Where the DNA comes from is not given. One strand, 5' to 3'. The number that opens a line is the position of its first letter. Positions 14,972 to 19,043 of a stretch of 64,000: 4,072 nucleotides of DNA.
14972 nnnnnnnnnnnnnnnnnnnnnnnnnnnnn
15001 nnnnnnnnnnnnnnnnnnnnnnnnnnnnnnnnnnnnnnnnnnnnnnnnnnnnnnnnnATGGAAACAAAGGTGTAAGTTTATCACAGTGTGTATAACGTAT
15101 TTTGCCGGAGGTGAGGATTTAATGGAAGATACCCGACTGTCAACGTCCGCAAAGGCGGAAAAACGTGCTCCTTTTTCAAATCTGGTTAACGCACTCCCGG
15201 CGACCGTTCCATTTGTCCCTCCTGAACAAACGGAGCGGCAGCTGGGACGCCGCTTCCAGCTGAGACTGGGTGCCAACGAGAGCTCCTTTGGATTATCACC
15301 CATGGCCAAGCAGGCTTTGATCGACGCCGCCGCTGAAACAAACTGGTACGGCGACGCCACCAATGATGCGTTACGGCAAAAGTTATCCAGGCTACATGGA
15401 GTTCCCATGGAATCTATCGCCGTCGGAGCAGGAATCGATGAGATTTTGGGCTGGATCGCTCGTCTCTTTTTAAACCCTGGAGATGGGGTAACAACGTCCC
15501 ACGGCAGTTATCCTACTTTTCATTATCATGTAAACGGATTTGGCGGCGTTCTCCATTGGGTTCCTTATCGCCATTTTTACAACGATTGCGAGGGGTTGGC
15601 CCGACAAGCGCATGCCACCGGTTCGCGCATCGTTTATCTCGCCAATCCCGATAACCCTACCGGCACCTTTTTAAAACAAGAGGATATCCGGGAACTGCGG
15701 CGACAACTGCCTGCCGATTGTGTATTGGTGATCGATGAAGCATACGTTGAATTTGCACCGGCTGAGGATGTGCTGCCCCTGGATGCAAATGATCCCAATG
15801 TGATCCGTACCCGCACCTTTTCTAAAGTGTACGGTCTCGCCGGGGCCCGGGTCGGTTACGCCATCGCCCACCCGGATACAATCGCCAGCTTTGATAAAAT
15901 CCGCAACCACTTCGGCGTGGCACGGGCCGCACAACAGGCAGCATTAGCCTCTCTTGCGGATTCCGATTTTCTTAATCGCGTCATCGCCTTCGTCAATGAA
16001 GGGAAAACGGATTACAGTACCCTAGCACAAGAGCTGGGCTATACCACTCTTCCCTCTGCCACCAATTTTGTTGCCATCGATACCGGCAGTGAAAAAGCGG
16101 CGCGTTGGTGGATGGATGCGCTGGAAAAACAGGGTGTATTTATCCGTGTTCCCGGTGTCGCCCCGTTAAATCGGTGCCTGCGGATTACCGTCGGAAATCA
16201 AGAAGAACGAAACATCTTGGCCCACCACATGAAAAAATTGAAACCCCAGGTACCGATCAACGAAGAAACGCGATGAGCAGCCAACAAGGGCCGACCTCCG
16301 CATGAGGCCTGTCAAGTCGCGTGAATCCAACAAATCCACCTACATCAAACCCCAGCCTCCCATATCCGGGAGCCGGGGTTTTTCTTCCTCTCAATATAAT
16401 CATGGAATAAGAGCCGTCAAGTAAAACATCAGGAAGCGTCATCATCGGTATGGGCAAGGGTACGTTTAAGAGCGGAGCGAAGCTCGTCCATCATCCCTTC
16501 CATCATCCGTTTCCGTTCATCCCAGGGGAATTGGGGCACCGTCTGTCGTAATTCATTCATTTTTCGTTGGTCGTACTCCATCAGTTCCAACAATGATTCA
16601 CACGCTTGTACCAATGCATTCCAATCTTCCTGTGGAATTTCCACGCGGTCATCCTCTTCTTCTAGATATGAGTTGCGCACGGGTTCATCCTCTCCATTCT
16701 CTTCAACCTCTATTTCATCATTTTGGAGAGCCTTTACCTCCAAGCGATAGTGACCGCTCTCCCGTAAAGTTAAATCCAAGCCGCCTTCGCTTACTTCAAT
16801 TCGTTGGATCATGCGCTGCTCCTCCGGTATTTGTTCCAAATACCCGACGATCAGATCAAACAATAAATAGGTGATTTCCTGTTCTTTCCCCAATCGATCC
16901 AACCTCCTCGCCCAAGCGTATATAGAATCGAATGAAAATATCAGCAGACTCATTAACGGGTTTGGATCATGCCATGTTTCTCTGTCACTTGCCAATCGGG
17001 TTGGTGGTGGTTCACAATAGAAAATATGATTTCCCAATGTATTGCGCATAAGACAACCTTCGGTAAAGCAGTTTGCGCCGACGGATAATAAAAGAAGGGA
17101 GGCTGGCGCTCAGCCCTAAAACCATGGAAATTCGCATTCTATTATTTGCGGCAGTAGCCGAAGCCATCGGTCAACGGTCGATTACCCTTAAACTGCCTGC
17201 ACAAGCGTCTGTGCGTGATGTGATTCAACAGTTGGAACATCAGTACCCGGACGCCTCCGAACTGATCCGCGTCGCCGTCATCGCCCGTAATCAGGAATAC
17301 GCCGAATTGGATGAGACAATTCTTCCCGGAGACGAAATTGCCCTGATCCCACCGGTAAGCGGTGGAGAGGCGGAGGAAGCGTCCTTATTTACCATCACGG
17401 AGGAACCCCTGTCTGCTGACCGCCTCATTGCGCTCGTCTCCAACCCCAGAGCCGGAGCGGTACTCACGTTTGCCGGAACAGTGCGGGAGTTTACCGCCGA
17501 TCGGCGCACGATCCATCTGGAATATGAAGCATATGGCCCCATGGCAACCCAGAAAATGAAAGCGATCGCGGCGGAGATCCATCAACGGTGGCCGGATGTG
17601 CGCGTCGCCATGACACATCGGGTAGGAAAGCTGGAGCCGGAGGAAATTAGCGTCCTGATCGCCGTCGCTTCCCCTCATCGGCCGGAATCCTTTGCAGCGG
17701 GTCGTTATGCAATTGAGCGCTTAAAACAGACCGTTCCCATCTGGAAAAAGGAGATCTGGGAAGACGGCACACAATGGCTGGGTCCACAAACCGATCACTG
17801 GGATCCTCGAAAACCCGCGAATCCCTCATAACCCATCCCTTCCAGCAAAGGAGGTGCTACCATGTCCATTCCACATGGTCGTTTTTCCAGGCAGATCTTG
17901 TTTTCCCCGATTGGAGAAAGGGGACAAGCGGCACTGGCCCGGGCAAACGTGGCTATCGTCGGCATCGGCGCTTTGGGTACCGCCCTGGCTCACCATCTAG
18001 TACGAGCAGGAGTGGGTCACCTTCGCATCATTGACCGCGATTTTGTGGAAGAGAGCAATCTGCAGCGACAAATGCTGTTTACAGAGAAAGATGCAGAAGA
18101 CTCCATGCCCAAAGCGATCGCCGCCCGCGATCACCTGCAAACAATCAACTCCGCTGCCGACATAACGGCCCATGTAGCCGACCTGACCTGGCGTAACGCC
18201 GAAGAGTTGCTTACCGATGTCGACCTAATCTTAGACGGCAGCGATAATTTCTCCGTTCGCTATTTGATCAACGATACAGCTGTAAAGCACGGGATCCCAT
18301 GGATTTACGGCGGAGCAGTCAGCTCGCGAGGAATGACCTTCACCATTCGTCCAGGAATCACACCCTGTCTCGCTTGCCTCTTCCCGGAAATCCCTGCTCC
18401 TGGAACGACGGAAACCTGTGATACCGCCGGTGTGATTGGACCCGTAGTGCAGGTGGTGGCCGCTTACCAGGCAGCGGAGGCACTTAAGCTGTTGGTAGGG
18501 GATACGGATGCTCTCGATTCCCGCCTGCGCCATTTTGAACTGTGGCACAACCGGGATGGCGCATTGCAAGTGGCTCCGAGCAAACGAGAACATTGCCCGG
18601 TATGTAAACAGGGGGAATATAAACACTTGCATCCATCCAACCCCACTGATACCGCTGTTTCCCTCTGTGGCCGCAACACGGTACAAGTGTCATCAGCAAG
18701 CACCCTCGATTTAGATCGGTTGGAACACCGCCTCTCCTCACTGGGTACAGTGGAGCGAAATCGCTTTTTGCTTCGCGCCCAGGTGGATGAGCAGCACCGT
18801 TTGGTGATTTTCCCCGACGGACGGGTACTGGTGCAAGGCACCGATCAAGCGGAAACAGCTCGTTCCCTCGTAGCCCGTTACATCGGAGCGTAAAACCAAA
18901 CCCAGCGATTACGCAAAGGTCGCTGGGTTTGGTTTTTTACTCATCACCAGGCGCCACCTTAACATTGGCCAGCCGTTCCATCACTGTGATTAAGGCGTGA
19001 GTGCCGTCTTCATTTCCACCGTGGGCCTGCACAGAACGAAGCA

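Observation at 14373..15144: Unknown 181-aa ORF inserted between two 62-bp direct repeats that duplicate the promoter/RBS/start of a HisC-like gene, inside the Moco cluster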

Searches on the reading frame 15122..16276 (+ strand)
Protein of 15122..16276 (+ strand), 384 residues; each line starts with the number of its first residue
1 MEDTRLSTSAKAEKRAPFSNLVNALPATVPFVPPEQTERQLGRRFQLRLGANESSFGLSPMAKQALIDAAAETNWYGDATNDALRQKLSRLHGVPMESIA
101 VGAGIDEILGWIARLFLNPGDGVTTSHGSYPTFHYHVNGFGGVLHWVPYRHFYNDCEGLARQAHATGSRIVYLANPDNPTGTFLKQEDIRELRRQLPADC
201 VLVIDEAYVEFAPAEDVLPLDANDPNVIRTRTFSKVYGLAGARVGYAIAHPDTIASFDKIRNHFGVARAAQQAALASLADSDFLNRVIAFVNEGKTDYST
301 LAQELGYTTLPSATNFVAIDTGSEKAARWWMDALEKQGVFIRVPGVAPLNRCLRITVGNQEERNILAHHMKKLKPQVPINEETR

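Call 5: search_protein_families(library=pfam, proteins=[window:15122-16276:+], max_evalue=0.01)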
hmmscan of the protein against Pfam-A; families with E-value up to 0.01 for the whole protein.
window:15122-16276:+ (384 aa): 1 family
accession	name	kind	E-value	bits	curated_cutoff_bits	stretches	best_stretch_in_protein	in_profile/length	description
PF00155.27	Aminotran_1_2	-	5.5e-48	164.4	19.7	1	46-368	3-359/361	Aminotransferase class I and II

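Call 9: find_related_loci(query=window:15122-16273:+, collection=genome_contigs, flank=10000)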
Query window:15122-16273:+ (384 aa) in genome_contigs; peptide patterns used: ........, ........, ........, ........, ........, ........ (x = any residue, [..] = any of these).
600 stretches matched a pattern (row limit reached: there are more); 579 encode a relative of the query (tblastn E <= 1e-3); the best 80 are kept; 80 distinct loci.
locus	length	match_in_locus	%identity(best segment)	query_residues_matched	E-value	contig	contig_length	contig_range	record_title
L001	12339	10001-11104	58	6-373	6e-140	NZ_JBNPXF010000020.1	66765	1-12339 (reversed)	Kroppenstedtia sanguinis strain DSM 45749 Ga0454066_20, whole genome shotgun sequence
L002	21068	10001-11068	51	18-372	3e-114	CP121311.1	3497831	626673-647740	MAG: Roseovarius sp. isolate NCC532_bact_2928 chromosome, complete genome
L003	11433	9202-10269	54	18-372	3e-111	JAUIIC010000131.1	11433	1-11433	MAG: Alphaproteobacteria bacterium isolate Co_bin.241 NODE_31464_length_11433_cov_3.248717, whole genome shotgun sequenc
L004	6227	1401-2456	51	17-366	2e-110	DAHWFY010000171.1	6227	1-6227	MAG TPA_asm: Bacillota bacterium isolate clean1249 NODE_171_length_6227_cov_4.330407, whole genome shotgun sequence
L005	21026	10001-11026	51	18-358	3e-110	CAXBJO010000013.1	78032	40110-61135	MAG TPA_asm: uncultured Rhodobacterales bacterium isolate ERR2762122_concoct_32 genome assembly, contig: ERZ3421826.603,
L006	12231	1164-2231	50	18-372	6e-109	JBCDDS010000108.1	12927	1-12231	MAG: Pseudomonadota bacterium isolate P01_G01_bin.46 k141_1279475_length_12927_cov_22.0168, whole genome shotgun sequenc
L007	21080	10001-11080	49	18-376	1e-108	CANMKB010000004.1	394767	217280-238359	uncultured Rhodobacteraceae bacterium isolate 452-3Z.fasta genome assembly, contig: NODE_4, whole genome shotgun sequenc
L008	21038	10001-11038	49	21-365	2e-108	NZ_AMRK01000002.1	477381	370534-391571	Celeribacter baekdonensis B30 contig2, whole genome shotgun sequence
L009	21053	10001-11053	49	21-370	3e-108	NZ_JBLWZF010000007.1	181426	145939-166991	MAG: Celeribacter sp. isolate EC02-03 C02.030.metabat.1RE.5K@7, whole genome shotgun sequence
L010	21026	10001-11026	49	25-365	2e-107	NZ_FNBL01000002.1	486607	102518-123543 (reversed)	Celeribacter baekdonensis strain DSM 27375, whole genome shotgun sequence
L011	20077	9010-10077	51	18-372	3e-107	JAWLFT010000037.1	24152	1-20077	MAG: Roseovarius sp. isolate 21BLK6-1.bin.52 NODE_1583_length_24152_cov_184.960878, whole genome shotgun sequence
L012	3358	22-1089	50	18-372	2e-109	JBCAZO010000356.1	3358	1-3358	MAG: Pseudomonadota bacterium isolate J06568_2 NODE_356_length_3358_cov_5.834806, whole genome shotgun sequence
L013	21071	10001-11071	50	15-370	6e-107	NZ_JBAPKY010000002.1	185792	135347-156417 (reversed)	Roseovarius sp. D22-M7 Scaffold2, whole genome shotgun sequence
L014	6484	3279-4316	51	18-362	3e-106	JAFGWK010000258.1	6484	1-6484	MAG: Rhodobacteraceae bacterium isolate ZodW_Metabat.253 k87_14389052, whole genome shotgun sequence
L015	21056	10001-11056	49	13-362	6e-106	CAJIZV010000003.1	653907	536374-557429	MAG: uncultured Amylibacter sp. isolate FRAM18_bin019 genome assembly, contig: FRAM17_bin019-3, whole genome shotgun seq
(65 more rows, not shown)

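Call 16: find_homologous_proteins(query=window:15122-16273:+, max_evalue=1e-60)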
Query window:15122-16273:+ (384 aa): 7826 proteins with E <= 1e-60 among 8000 candidates; the best 120 are listed.
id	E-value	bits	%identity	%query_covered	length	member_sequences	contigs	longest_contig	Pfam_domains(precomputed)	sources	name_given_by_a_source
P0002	3.7e-259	877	100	100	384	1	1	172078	PF00155.28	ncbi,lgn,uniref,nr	ncbi:aminotransferase class I/II-fold pyridoxal phosphate-dependent enzyme [Desmospora activa]|unire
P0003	1.2e-205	701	81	97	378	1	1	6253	PF00155.28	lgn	-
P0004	4.3e-179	614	72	95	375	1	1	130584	PF00155.28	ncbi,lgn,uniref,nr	ncbi:aminotransferase class I/II-fold pyridoxal phosphate-dependent enzyme [Desmospora profundinema]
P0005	1.4e-172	592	66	98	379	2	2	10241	PF00155.28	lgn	-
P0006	1.2e-141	490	60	93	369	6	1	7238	PF00155.28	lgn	-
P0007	3.4e-140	486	60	93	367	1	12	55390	PF00155.28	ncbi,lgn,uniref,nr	ncbi:aminotransferase class I/II-fold pyridoxal phosphate-dependent enzyme [Melghirimyces algeriensi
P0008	7.9e-139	481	60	93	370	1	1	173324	PF00155.28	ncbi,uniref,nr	ncbi:aminotransferase class I/II-fold pyridoxal phosphate-dependent enzyme [Paludifilum halophilum]|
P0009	9.8e-139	481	58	96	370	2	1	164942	PF00155.28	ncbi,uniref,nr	ncbi:histidinol-phosphate aminotransferase [Marinithermofilum abyssi]|uniref:Histidinol-phosphate am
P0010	1.0e-136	474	59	95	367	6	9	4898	PF00155.28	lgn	-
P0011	1.1e-136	474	60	93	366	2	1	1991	PF00155.28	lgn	-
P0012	3.6e-136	472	58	93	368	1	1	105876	PF00155.28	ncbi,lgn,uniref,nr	ncbi:histidinol-phosphate aminotransferase [Melghirimyces profundicolus]|uniref:Histidinol-phosphate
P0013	5.3e-136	472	59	94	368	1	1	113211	PF00155.28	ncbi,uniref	ncbi:aminotransferase class I/II-fold pyridoxal phosphate-dependent enzyme [Salinithrix halophila]|u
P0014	3.6e-135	469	57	94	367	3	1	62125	PF00155.28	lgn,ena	-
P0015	6.3e-135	468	56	98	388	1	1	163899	PF00155.28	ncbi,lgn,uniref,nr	ncbi:aminotransferase class I/II-fold pyridoxal phosphate-dependent enzyme [Marininema halotolerans]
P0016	9.7e-134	464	60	91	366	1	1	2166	PF00155.28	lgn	-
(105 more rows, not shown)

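Call 17: find_encoding_contigs(protein=P0003, flank=6000, max_places=3)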
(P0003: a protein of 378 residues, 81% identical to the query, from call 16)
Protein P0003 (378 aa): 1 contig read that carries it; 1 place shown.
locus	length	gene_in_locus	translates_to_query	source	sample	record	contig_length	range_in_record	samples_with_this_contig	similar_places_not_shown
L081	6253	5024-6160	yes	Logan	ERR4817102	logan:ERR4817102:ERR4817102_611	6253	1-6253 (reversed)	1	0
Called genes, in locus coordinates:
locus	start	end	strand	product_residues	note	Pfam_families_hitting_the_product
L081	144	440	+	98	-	-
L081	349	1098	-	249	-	PF01471:PG_binding_1, PF09374:PG_binding_3 (faint), PF08291:Peptidase_M15_3, PF05951:Peptidase_M15_2 (weak)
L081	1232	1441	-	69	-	-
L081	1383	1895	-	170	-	PF01967:MoaC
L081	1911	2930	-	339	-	PF04055:Radical_SAM, PF13353:Fer4_12 (faint), PF06463:Mob_synth_C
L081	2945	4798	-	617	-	PF03453:MoeA_N, PF00994:MoCF_biosynth, PF03454:MoeA_C, PF12727:PBP_like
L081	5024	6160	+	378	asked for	PF00155:Aminotran_1_2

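Call 18: find_encoding_contigs(protein=P0004, flank=8000, max_places=3)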
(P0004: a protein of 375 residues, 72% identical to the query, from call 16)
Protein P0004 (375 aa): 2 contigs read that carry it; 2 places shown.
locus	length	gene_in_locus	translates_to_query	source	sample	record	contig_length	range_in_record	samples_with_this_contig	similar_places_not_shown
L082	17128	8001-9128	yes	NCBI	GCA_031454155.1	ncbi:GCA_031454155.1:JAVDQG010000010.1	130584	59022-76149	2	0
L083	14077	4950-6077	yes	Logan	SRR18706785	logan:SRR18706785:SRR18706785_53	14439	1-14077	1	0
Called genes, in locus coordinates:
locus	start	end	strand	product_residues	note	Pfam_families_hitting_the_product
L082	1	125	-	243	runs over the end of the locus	PF00814:TsaD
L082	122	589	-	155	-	PF02367:TsaE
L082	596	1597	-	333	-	PF00586:AIRS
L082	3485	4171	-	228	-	PF00196:GerE, PF04545:Sigma70_r4 (faint), PF08281:Sigma70_r4_2 (weak)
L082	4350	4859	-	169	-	PF01967:MoaC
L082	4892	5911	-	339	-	PF04055:Radical_SAM, PF06463:Mob_synth_C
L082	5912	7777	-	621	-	PF03453:MoeA_N, PF00994:MoCF_biosynth, PF03454:MoeA_C, PF12727:PBP_like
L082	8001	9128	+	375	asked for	PF00155:Aminotran_1_2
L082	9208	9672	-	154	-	-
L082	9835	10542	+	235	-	PF02597:ThiS, PF02391:MoaE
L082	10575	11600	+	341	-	PF00899:ThiF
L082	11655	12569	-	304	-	PF02826:2-Hacid_dh_C, PF03446:NAD_binding_2, PF03807:F420_oxidored (weak), PF14833:NAD_binding_11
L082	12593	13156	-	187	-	PF14595:Thioredoxin_9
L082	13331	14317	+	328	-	PF00892:EamA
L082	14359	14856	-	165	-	PF10263:SprT-like, PF17283:Zn_ribbon_SprT (weak)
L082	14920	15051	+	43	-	PF26301:spore_CmpA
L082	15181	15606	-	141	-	-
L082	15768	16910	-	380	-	PF22148:Fervidolysin_NPro-like, PF00082:Peptidase_S8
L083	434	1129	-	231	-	PF08281:Sigma70_r4_2 (weak), PF00196:GerE, PF04545:Sigma70_r4 (faint)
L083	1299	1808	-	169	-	PF01967:MoaC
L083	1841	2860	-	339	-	PF04055:Radical_SAM, PF06463:Mob_synth_C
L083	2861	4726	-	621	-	PF03453:MoeA_N, PF00994:MoCF_biosynth, PF03454:MoeA_C, PF12727:PBP_like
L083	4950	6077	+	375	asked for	PF00155:Aminotran_1_2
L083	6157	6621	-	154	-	-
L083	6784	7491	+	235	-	PF02597:ThiS, PF02391:MoaE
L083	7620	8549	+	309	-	PF00899:ThiF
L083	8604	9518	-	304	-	PF02826:2-Hacid_dh_C, PF03446:NAD_binding_2, PF03807:F420_oxidored (weak), PF14833:NAD_binding_11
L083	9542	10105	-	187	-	PF14595:Thioredoxin_9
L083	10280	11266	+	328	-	PF00892:EamA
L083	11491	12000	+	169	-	PF26301:spore_CmpA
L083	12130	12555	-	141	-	-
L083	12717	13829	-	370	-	PF22148:Fervidolysin_NPro-like, PF00082:Peptidase_S8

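Call 19: find_encoding_contigs(protein=P0005, flank=8000, max_places=3)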
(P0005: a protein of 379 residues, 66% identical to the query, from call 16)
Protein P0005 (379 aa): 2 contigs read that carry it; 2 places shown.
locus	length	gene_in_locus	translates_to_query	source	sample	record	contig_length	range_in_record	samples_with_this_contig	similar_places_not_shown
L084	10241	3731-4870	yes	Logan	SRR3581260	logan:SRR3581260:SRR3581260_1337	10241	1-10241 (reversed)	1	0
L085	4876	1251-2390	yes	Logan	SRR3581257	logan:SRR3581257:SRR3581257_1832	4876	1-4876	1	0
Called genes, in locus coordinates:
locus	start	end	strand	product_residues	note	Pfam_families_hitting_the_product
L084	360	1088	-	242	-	PF01471:PG_binding_1, PF09374:PG_binding_3 (faint), PF08291:Peptidase_M15_3, PF05951:Peptidase_M15_2 (weak)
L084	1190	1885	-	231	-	PF04545:Sigma70_r4 (faint), PF00196:GerE, PF08281:Sigma70_r4_2 (weak)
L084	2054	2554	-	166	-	PF01967:MoaC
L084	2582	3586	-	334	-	PF04055:Radical_SAM, PF13353:Fer4_12 (weak), PF06463:Mob_synth_C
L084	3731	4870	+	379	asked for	PF00155:Aminotran_1_2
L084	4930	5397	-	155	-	-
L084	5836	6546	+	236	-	PF02597:ThiS, PF02391:MoaE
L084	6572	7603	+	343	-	PF00899:ThiF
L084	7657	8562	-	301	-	PF02826:2-Hacid_dh_C, PF03446:NAD_binding_2, PF03807:F420_oxidored (weak), PF07991:KARI_N (faint), PF14833:NAD_binding_11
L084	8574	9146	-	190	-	PF14595:Thioredoxin_9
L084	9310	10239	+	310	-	?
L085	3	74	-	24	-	?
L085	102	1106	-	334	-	PF04055:Radical_SAM, PF13353:Fer4_12 (weak), PF06463:Mob_synth_C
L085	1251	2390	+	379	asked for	PF00155:Aminotran_1_2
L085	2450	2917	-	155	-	-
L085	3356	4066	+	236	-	PF02597:ThiS, PF02391:MoaE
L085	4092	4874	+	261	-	?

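Call 61: search_protein_families(library=ncbifam, proteins=[window:15122-16273:+], max_evalue=0.01)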
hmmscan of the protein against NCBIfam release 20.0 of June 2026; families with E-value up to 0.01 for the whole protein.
window:15122-16273:+ (384 aa): 69 families (the best 25 are shown)
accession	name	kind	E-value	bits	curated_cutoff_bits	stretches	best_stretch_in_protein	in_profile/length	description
NF006014.0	PRK08153.1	equivalog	1.3e-136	455.3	510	1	15-371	4-361/370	pyridoxal phosphate-dependent aminotransferase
TIGR01141.1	hisC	equivalog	1e-75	254.8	276.55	1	30-369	9-345/349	histidinol-phosphate transaminase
NF002878.0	PRK03321.1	subfamily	1.8e-60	204.5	374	1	43-372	23-347/352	histidinol-phosphate transaminase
NF003496.0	PRK05166.1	equivalog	5.4e-59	199.8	540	1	48-373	40-369/373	histidinol-phosphate transaminase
NF006580.0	PRK09105.1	subfamily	6.3e-55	186.5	444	1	45-372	47-369/375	pyridoxal phosphate-dependent aminotransferase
NF051461.1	pyoverd_PtaA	equivalog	5.4e-49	166.8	500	1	42-364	32-350/359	pyoverdine biosynthesis transaminase PtaA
TIGR01140.1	L_thr_O3P_dcar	equivalog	3.3e-45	154.6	290.55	1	55-368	23-328/331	threonine-phosphate decarboxylase CobD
NF002877.0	PRK03317.1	equivalog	9e-43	146.5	409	1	47-374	34-367/374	histidinol-phosphate transaminase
NF002726.0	PRK02610.1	equivalog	5.8e-40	137.4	391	1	47-372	31-367/374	histidinol-phosphate transaminase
NF041364.1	GntC_guanitoxin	equivalog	1.8e-26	92.9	415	1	83-373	41-353/356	guanitoxin biosynthesis PLP-dependent (S)-gamma-hydroxy-L-arginine cyclodehydratase GntC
NF006225.0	PRK08354.1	equivalog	5.7e-24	85.1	288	1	85-374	52-316/318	putative aminotransferase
NF005915.1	PRK07908.1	equivalog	2.5e-23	83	360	1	65-368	33-329/332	Rv2231c family histidinol phosphate aminotransferase CobC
NF004870.0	PRK06225.1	equivalog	3.8e-23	81.9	351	1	48-342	32-338/380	pyridoxal phosphate-dependent aminotransferase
NF053748.1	bifunc_CobBC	exception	9.7e-22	77.1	950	1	63-343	499-767/797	bifunctional hydrogenobyrinic acid a,c-diamide synthase/histidinol phosphate aminotransferase CobBC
TIGR03947.1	viomycin_VioD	equivalog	1e-17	64.1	390.9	1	83-266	55-243/359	capreomycidine synthase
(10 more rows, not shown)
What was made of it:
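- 15122..16276 (+): HisC-like class I/II PLP aminotransferase. The best NCBIfam model is PRK08153, below its cut-off. Its position next to moeA is conserved in Desmospora and Kroppenstedtia. calls 5, 9, 16-19, 61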

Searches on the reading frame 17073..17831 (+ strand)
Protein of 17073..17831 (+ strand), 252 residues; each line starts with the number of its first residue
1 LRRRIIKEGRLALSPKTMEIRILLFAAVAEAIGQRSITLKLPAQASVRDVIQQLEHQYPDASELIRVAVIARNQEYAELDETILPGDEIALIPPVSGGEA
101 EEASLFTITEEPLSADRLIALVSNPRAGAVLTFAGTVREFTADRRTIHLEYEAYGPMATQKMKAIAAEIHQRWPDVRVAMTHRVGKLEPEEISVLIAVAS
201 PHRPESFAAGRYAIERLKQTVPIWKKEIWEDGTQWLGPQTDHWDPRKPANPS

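Call 5: search_protein_families(library=pfam, proteins=[window:17073-17831:+], max_evalue=0.01)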
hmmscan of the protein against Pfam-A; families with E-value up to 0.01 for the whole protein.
window:17073-17831:+ (252 aa): 3 families
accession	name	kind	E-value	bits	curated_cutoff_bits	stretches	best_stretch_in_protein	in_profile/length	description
PF02391.22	MoaE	-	9.9e-39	132.5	23.4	1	108-219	1-113/114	MoaE protein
PF02597.26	ThiS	-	1e-15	58.5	22.5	1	22-98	1-76/76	ThiS family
PF15915.11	BAT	-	0.00053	20.3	25.8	0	35-66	110-141/156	GAF and HTH_10 associated domain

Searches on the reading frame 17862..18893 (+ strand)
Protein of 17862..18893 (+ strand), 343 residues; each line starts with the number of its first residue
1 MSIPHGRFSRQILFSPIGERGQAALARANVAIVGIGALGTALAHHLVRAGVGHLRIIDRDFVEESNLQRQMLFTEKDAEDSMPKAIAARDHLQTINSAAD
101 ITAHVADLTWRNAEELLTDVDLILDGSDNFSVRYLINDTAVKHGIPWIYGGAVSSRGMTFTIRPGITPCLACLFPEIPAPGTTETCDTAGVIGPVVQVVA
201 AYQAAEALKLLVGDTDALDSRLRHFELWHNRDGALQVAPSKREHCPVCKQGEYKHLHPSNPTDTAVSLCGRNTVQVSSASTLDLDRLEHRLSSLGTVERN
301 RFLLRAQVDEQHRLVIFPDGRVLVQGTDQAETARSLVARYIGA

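Call 5: search_protein_families(library=pfam, proteins=[window:17862-18893:+], max_evalue=0.01)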
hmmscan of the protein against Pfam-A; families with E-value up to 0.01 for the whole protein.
window:17862-18893:+ (343 aa): 3 families
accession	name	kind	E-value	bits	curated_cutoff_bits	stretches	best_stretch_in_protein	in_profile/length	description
PF00899.27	ThiF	-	1e-72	244.6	28.1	1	8-247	1-238/238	ThiF family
PF01488.26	Shikimate_DH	-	0.0002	21.9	24.3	1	24-95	9-82/138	Shikimate / quinate 5-dehydrogenase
PF02558.23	ApbA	-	0.0084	16.2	22.2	0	30-84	1-54/150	Ketopantoate reductase PanE/ApbA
